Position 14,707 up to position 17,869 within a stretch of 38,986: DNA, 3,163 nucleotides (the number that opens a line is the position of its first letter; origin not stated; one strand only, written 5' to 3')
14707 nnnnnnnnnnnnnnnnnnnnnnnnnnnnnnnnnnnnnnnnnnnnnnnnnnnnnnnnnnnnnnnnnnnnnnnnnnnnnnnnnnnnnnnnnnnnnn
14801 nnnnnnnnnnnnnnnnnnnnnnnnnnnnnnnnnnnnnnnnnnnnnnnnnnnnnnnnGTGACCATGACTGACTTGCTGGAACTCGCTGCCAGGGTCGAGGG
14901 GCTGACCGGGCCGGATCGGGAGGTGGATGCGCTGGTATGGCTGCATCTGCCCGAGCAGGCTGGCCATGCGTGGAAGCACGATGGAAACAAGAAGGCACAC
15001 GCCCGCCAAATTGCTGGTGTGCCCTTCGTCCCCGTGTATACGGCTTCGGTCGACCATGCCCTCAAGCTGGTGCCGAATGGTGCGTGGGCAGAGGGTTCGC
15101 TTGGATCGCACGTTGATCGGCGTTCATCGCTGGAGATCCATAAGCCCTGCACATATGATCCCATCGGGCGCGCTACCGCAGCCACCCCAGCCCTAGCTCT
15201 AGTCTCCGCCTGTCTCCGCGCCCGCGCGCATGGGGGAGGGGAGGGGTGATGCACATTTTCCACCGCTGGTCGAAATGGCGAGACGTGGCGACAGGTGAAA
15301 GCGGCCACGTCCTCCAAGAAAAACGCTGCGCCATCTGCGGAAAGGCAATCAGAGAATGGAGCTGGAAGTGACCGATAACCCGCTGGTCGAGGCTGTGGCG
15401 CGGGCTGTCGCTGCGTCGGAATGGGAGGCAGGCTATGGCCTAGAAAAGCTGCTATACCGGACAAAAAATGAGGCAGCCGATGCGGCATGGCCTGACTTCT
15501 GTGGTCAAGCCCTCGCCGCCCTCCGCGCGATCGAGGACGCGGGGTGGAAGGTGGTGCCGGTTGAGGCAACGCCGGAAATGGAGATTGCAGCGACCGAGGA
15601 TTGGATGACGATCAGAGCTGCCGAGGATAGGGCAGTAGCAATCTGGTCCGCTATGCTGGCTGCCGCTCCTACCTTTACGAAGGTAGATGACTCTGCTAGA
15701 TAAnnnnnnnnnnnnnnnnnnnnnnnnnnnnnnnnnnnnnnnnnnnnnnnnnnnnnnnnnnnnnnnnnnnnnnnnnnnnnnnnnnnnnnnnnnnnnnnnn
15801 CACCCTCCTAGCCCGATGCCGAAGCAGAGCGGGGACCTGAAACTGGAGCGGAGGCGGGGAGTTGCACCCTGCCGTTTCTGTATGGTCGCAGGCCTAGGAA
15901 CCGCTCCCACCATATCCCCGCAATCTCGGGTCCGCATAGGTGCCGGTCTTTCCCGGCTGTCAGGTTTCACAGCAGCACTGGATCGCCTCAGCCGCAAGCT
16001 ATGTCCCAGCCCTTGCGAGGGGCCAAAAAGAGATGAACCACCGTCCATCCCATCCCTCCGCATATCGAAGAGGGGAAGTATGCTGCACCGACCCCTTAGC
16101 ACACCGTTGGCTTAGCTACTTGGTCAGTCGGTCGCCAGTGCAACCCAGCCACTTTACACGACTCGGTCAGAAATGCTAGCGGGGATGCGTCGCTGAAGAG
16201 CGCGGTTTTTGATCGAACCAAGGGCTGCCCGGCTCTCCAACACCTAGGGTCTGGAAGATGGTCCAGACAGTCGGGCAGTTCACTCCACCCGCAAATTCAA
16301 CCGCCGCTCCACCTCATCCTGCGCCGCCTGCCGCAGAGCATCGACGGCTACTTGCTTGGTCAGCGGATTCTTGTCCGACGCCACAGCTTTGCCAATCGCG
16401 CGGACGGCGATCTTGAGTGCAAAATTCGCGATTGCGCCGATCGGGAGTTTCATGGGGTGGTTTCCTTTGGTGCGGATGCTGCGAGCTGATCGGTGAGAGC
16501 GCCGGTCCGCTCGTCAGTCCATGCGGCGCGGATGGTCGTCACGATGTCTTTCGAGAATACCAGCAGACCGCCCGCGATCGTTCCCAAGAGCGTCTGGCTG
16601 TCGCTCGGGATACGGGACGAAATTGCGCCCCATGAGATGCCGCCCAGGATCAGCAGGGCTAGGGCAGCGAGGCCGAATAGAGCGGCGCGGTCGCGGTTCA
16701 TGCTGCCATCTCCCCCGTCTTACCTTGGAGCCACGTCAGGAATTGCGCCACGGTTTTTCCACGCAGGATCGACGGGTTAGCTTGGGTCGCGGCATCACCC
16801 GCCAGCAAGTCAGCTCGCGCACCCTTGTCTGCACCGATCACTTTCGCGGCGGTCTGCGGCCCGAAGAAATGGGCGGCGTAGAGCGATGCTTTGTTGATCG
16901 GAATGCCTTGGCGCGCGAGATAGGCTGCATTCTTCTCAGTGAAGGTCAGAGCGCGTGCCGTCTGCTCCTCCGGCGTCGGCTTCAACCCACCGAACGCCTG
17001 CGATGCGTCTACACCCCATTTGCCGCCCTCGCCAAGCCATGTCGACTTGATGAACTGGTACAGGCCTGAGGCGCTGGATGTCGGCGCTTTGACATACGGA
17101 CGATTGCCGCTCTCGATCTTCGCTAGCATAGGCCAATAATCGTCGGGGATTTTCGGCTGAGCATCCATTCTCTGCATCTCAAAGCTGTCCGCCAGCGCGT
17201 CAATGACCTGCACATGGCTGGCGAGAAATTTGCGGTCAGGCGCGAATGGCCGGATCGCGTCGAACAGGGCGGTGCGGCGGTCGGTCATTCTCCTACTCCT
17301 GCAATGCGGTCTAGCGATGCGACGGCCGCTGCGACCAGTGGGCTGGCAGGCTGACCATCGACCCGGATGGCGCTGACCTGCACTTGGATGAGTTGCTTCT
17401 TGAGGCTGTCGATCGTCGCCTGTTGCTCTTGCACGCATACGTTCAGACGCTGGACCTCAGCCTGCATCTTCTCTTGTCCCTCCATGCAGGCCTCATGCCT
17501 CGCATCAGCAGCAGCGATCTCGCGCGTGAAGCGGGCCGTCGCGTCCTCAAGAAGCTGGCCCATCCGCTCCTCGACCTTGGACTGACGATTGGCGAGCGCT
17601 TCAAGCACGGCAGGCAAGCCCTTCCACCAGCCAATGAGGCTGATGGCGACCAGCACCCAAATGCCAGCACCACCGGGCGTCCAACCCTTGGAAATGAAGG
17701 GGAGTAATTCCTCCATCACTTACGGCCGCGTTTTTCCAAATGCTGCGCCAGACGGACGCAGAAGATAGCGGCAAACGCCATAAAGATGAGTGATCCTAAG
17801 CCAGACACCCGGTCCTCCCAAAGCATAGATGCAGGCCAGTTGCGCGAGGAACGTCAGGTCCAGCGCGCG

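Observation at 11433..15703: A 15-gene translationally coupled accessory operon between attP and the only canonical terminator: candidate counter-defence or lysogenic-conversion island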

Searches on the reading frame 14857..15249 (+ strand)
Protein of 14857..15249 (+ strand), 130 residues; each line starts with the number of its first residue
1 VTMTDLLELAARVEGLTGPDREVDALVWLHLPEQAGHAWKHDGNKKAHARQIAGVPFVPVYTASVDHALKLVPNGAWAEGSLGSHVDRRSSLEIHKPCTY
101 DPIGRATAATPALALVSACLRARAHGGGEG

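Call 11: search_protein_families(library=pfam, max_evalue=0.1, proteins=[window:14857-15249:+])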
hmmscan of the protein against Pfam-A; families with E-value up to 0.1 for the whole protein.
window:14857-15249:+ (130 aa): 0 families

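Call 13: search_protein_families(library=phrogs, max_evalue=0.01, proteins=[window:14857-15249:+])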
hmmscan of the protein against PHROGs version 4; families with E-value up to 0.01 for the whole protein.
window:14857-15249:+ (130 aa): 0 families

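Call 66: search_protein_families(library=padloc, max_evalue=0.01, proteins=[window:14863-15249:+])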
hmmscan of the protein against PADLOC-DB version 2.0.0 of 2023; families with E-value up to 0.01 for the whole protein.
window:14863-15249:+ (128 aa): 0 families

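Call 67: search_protein_families(library=ncbifam, max_evalue=0.01, proteins=[window:14863-15249:+])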
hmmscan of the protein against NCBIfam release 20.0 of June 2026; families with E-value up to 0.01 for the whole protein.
window:14863-15249:+ (128 aa): 0 families

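Call 69: search_solved_structures(query=window:14863-15249:+, max_evalue=1)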
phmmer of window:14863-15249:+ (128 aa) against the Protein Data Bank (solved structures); distinct sequences matched with E-value up to 1: 3.
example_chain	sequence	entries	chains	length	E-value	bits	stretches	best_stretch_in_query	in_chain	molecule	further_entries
8xxq_A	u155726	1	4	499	0.88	13.2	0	89-120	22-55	Methylmalonate-semialdehyde/malonate-semialdehyde dehydrogenase [acylating], mitochondrial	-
9izv_A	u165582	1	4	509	0.9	13.1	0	89-120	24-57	Methylmalonate-semialdehyde/malonate-semialdehyde dehydrogenase [acylating], mitochondrial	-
9izw_A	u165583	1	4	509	0.9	13.1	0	89-120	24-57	Methylmalonate-semialdehyde/malonate-semialdehyde dehydrogenase [acylating], mitochondrial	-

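Call 74: find_homologous_proteins(query=window:14863-15249:+, max_evalue=0.001)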
Query window:14863-15249:+ (128 aa): 97 proteins with E <= 0.001 among 254 candidates.
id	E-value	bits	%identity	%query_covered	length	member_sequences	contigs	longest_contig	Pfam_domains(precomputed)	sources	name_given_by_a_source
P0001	1.4e-80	286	100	100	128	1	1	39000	-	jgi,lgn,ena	-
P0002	2.0e-44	169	67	80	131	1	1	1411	-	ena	-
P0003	1.4e-42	163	65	94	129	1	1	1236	-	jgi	-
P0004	2.5e-38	149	57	100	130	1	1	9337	-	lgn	-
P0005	2.4e-32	130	59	94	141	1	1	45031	-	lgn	-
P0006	2.7e-31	126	47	77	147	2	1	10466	-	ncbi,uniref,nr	ncbi:hypothetical protein [Sphingomonas sp.]|uniref:hypothetical protein n=1 Tax=Sphingomonas sp. Ta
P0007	8.5e-27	112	52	96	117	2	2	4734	-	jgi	jgi:hypothetical protein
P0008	1.9e-26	111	51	100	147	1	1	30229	-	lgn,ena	-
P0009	4.7e-24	103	51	95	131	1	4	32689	-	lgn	-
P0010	5.5e-24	103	52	96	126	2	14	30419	-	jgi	jgi:hypothetical protein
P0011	4.1e-23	100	51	88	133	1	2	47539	-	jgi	-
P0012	7.3e-22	96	52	98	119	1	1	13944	-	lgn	-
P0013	4.4e-21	93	47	95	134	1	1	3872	-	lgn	-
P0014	1.4e-20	92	47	97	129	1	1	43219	-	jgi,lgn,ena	-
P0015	1.5e-20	92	42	78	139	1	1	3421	-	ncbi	-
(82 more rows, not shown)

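Call 80: predict_structure(alignment_id=A1)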
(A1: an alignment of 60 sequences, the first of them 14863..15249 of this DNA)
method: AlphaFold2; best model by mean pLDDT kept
length: 128 residues; sequences in the alignment: 60
mean_pLDDT: 91.5   pTM: 0.88
mean pLDDT of the five models: 91.5, 78.8, 74.5, 74.0, 73.3
residues with pLDDT >= 90: 98; 70-90: 20; 50-70: 9; < 50: 1
segments of 3 or more residues with pLDDT < 50: none
pLDDT, mean of each block of 10 residues (from residue 1): 92 98 96 80 92 97 98 93 81 92 96 98 73
secondary structure, 60 per line:
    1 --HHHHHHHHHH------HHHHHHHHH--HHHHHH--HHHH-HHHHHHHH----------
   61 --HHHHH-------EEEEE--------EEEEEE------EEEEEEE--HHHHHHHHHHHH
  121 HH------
elements in order: H3-12 H19-27 H30-35 H38-41 H43-50 H63-67 E75-79 E88-93 E100-106 H109-122

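Call 84: fold_search(model_id=the predicted structure, library=pdb)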
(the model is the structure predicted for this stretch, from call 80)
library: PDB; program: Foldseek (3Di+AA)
matches with E <= 10: 378; with E <= 0.001: 0
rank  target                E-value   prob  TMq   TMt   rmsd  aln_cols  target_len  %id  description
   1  7dey_B                5.6e-02  0.60  0.35  0.24  13.4       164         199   12  Structure of Dicer from Pichia stipitis (released 2021-05-05)
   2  7yyn_A                1.7e-01  0.87  0.38  0.09   4.8        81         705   14  Mammalian Dicer in the dicing state with pre-miR-15a substrate (released 2022-11-16)
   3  7zpi_A                1.7e-01  0.72  0.35  0.08   9.1        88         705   12  Mammalian Dicer in the "dicing state" with pre-miR-15a substrate (released 2022-11-16)
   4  6ywe_5                2.0e-01  0.60  0.35  0.14  12.0       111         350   14  The structure of the mitoribosome from Neurospora crassa in the P/E tRNA bound state (released 2020-11-11)
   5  4oog_C                2.2e-01  0.57  0.36  0.19  16.2       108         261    9  Crystal structure of yeast RNase III (Rnt1p) complexed with the product of dsRNA processing (released 2014-04-16)
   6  1t4o_B                3.2e-01  0.93  0.35  0.49   4.0        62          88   14  Crystal structure of rnt1p dsRBD (released 2004-06-22)
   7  5t16_J                3.8e-01  0.47  0.35  0.18  16.5       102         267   11  Crystal structure of yeast RNase III (Rnt1p) complexed with a non-hydrolyzable RNA substrate analog (released 2017-02-08)
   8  7yz4                  4.0e-01  0.60  0.36  0.05   5.3        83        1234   16  Mouse endoribonuclease Dicer (composite structure) (released 2022-11-16)
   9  5t16_A                4.0e-01  0.47  0.35  0.17  16.3       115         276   11  Crystal structure of yeast RNase III (Rnt1p) complexed with a non-hydrolyzable RNA substrate analog (released 2017-02-08)
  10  7zpk_A                4.3e-01  0.54  0.34  0.05   5.9        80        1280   14  Mammalian Dicer in the "pre-dicing state" with pre-miR-15a substrate and TARBP2 subunit (released 2022-11-16)
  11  1i1i                  4.3e-01  0.08  0.21  0.05  16.9       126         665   13  NEUROLYSIN (ENDOPEPTIDASE 24.16) CRYSTAL STRUCTURE (released 2001-02-28)
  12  4fxy_P                4.3e-01  0.07  0.19  0.05  16.6       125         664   14  Crystal structure of rat neurolysin with bound pyrazolidin inhibitor (released 2013-11-13)
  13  5t16_B                4.5e-01  0.41  0.36  0.18  16.7       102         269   11  Crystal structure of yeast RNase III (Rnt1p) complexed with a non-hydrolyzable RNA substrate analog (released 2017-02-08)
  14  7dey_D                4.8e-01  0.30  0.33  0.22  12.5       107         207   14  Structure of Dicer from Pichia stipitis (released 2021-05-05)
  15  7o9m_c                5.1e-01  0.13  0.30  0.15  15.5       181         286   13  Human mitochondrial ribosome large subunit assembly intermediate with MTERF4-NSUN4, MRM2, MTG1 and the MALSU module (released 2021-06-30)
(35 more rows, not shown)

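Call 85: fold_search(model_id=the predicted structure, library=viral)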
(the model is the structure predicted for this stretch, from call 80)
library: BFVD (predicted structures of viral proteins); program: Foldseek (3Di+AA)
matches with E <= 10: 523; with E <= 0.001: 2
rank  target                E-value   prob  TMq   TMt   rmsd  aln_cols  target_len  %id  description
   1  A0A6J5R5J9            1.7e-05  1.00  0.65  0.56   4.2       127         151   28  Uncharacterized protein [uncultured Caudovirales phage]
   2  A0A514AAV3            4.1e-05  1.00  0.61  0.54   5.4       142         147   22  (no name in the UniProt tables at hand)
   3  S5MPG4                4.1e-02  0.96  0.46  0.49   6.8       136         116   17  Uncharacterized protein [Sinorhizobium phage phiM12]
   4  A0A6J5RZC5            4.9e-02  0.85  0.39  0.49   6.4       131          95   18  Uncharacterized protein [uncultured Caudovirales phage]
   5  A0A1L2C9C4            1.2e-01  0.87  0.50  0.51   6.0       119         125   17  DUF2591 domain-containing protein [Pseudomonas phage ZC03]
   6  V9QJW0                1.5e-01  0.51  0.34  0.41  10.5       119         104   18  (no name in the UniProt tables at hand)
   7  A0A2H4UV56            1.6e-01  0.41  0.38  0.09  15.5       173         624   11  Ribonuclease 3 [Bodo saltans virus]
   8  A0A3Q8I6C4            1.8e-01  0.96  0.34  0.50   3.2        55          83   22  (no name in the UniProt tables at hand)
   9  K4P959                2.2e-01  0.80  0.38  0.08  10.0        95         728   15  RNaseIII [Heliothis virescens ascovirus 3g]
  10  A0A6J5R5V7            2.6e-01  0.87  0.37  0.43   3.6        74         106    9  Uncharacterized protein [uncultured Caudovirales phage]
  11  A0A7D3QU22            3.3e-01  0.41  0.36  0.15  11.9       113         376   10  Ribonuclease III [Fadolivirus FV1/VV64]
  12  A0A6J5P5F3            3.5e-01  0.91  0.36  0.43   2.6        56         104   23  Phage ABA sandwich domain-containing protein [uncultured Caudovirales phage]
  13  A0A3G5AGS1            3.5e-01  0.84  0.35  0.10   5.0        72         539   15  Putative ribonuclease 3 [Satyrvirus sp.]
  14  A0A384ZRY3            3.5e-01  0.25  0.23  0.24  14.0        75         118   11  Uncharacterized protein [Vibrio phage YC]
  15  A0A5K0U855            3.5e-01  0.23  0.37  0.12  14.5       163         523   10  Ribonuclease 3 [Yasminevirus sp. GU-2018]
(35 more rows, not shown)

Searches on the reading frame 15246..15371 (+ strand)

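Call 11: search_protein_families(library=pfam, max_evalue=0.1, proteins=[window:15246-15371:+])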
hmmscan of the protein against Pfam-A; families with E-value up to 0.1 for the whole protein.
window:15246-15371:+ (41 aa): 1 family
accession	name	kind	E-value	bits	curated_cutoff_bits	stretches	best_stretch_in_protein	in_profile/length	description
PF14149.11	YhfH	-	0.016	15.5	27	1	23-37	11-25/37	YhfH-like protein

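Call 13: search_protein_families(library=phrogs, max_evalue=0.01, proteins=[window:15246-15371:+])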
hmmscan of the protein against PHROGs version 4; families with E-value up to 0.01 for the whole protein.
window:15246-15371:+ (41 aa): 0 families

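Call 66: search_protein_families(library=padloc, max_evalue=0.01, proteins=[window:15249-15371:+])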
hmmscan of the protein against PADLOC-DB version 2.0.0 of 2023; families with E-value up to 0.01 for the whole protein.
window:15249-15371:+ (40 aa): 0 families

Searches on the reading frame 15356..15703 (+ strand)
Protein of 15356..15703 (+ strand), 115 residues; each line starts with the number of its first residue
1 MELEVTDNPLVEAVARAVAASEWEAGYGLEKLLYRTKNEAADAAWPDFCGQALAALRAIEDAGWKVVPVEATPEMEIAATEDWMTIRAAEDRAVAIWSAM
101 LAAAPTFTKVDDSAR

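Call 11: search_protein_families(library=pfam, max_evalue=0.1, proteins=[window:15356-15703:+])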
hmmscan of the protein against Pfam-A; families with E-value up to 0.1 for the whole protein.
window:15356-15703:+ (115 aa): 0 families

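Call 13: search_protein_families(library=phrogs, max_evalue=0.01, proteins=[window:15356-15703:+])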
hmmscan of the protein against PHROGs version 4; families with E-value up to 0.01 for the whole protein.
window:15356-15703:+ (115 aa): 3 families
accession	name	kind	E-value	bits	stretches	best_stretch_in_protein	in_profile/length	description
phrog_5913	-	unknown function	2.1e-07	32.2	1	52-109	108-168/173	-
phrog_12449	-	unknown function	0.00034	21.7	1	62-106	168-214/220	-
phrog_37212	-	unknown function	0.0019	19.1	1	60-113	68-119/194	-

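Call 66: search_protein_families(library=padloc, max_evalue=0.01, proteins=[window:15368-15703:+])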
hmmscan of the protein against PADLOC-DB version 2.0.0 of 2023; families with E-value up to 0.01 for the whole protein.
window:15368-15703:+ (111 aa): 0 families

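Call 67: search_protein_families(library=ncbifam, max_evalue=0.01, proteins=[window:15368-15703:+])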
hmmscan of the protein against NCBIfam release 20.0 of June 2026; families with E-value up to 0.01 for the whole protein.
window:15368-15703:+ (111 aa): 0 families

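Call 71: search_solved_structures(query=window:15368-15703:+, max_evalue=1)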
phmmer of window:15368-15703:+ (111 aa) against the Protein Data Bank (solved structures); distinct sequences matched with E-value up to 1: 1.
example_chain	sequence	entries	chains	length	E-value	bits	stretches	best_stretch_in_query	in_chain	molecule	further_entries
8e7n_A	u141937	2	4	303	0.097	16.2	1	16-67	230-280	main protease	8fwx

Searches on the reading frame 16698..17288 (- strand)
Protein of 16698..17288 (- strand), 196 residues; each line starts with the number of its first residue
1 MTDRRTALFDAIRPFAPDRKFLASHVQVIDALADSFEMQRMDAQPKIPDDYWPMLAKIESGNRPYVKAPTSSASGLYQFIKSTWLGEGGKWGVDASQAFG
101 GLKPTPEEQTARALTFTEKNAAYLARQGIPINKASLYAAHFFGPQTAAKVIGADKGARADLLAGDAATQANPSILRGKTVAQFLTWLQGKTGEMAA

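Call 23: find_related_loci(query=window:16698-17288:-, collection=viral_contigs, flank=10000)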
Query window:16698-17288:- (196 aa) in viral_contigs; peptide patterns used: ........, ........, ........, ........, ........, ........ (x = any residue, [..] = any of these).
73 stretches matched a pattern; 69 encode a relative of the query (tblastn E <= 1e-3); 69 distinct loci.
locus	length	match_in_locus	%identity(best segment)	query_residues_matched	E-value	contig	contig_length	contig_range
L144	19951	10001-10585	73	5-195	6e-87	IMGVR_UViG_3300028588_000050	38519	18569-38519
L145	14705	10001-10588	70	1-195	1e-84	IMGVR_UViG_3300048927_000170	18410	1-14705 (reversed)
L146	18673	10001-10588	70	1-195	3e-83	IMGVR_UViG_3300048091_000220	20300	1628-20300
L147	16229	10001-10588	68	1-195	3e-82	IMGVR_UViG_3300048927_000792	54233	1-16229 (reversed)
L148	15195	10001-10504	75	27-195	5e-80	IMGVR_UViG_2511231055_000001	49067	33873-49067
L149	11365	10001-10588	70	1-195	3e-82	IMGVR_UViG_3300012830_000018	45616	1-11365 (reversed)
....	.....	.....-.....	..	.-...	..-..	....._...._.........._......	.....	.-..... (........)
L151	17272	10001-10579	67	3-195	6e-78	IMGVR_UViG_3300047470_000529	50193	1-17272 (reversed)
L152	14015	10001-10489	74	33-195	3e-77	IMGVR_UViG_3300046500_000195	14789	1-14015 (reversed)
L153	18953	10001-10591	64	3-195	5e-77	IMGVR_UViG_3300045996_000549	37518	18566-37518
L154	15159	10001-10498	72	26-195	2e-76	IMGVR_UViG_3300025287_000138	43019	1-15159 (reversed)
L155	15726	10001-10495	72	31-195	3e-75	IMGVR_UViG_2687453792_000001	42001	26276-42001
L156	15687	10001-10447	79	47-195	2e-75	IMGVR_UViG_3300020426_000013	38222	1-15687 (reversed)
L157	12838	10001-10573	66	5-195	3e-74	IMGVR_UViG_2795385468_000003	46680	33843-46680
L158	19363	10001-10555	68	19-195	2e-74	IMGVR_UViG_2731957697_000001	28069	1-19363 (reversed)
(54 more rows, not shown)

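Call 30: find_related_loci(query=window:16698-17288:-, collection=genome_contigs, flank=10000)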
Query window:16698-17288:- (196 aa) in genome_contigs; peptide patterns used: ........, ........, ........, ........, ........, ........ (x = any residue, [..] = any of these).
151 stretches matched a pattern; 30 encode a relative of the query (tblastn E <= 1e-3); 30 distinct loci.
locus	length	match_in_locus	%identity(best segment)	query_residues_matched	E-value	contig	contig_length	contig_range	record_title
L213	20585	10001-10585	95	1-195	1e-123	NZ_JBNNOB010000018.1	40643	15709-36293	Sphingomonas sp. NPDC019816 NPDC019816_318_H11.ctg-0018, whole genome shotgun sequence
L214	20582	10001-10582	68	1-195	5e-79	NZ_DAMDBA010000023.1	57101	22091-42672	MAG: Novosphingobium sp. isolate CTOTU50270 NODE_94_length_57101_cov_5.326982, whole genome shotgun sequence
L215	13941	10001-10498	72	26-195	9e-77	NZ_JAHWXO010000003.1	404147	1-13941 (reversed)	Qipengyuania pacifica strain NZ-96 3, whole genome shotgun sequence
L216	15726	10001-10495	72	31-195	1e-75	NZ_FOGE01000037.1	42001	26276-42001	Sphingobium sp. YR768, whole genome shotgun sequence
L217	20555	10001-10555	68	19-195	1e-74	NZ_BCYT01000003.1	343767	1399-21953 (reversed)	Sphingobium abikonense NBRC 16140, whole genome shotgun sequence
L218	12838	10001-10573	66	5-195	2e-74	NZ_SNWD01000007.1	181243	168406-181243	Stakelama pacifica strain DSM 25059 Ga0310488_107, whole genome shotgun sequence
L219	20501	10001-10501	68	29-195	1e-74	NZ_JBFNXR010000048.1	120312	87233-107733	Novosphingobium rhizovicinum strain M1R2S20 267, whole genome shotgun sequence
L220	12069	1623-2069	79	47-195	2e-76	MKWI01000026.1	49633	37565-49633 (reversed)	MAG: Sphingobium sp. 66-54 SCNpilot_expt_1000_bf_scaffold_495, whole genome shotgun sequence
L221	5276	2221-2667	77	47-195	2e-73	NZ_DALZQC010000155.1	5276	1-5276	MAG: Brevundimonas sp. isolate CTOTU47624 NODE_226_length_5276_cov_17.883164, whole genome shotgun sequence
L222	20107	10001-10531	69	29-195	3e-73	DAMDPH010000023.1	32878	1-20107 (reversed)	MAG TPA_asm: Sphingobium sp. isolate CTOTU50695 NODE_126_length_32878_cov_9.557749, whole genome shotgun sequence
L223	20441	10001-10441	76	47-193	8e-71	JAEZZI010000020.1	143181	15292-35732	MAG: Proteobacteria bacterium isolate OH_PFB_44 k127_1168159, whole genome shotgun sequence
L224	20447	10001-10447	78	47-195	1e-70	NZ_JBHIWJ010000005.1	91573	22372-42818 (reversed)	MAG: Sphingobium sp. isolate MAG22 WDNA01_bin.5.strict_5, whole genome shotgun sequence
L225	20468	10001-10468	71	40-195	6e-69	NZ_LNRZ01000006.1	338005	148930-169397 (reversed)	Sphingopyxis sp. H050 H050_contig000006, whole genome shotgun sequence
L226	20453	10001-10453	69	45-195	4e-68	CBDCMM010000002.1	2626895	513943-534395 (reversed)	MAG: Sphingomonas sp. isolate 805a5b33-4247-430d-99b7-9d71c1689087 genome assembly, contig: chromosome_2, whole genome s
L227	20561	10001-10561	60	19-195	4e-67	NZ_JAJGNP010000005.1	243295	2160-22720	Sphingobium soli strain FXH275-2 NODE_5_length_243295_cov_175.551439, whole genome shotgun sequence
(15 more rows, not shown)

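Call 43: search_protein_families(library=pfam, max_evalue=0.01, proteins=[window:16698-17288:-])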
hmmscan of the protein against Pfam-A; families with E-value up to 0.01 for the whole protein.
window:16698-17288:- (196 aa): 1 family
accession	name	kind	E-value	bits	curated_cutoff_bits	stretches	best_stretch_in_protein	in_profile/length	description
PF06737.19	Transglycosylas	-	0.00059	20.9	27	1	50-113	5-62/77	Transglycosylase-like domain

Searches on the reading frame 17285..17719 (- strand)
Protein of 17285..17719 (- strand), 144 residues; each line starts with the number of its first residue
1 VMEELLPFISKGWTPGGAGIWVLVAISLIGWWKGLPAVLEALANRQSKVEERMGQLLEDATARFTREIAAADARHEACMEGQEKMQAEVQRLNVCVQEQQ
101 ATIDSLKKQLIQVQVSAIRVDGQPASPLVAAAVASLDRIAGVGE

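Call 43: search_protein_families(library=pfam, max_evalue=0.01, proteins=[window:17285-17719:-])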
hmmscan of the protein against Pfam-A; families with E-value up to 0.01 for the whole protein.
window:17285-17719:- (144 aa): 1 family
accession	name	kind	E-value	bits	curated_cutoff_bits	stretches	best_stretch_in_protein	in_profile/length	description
PF03087.19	BPS1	-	0.0039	17.4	23.5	1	64-116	177-234/238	Protein BPS1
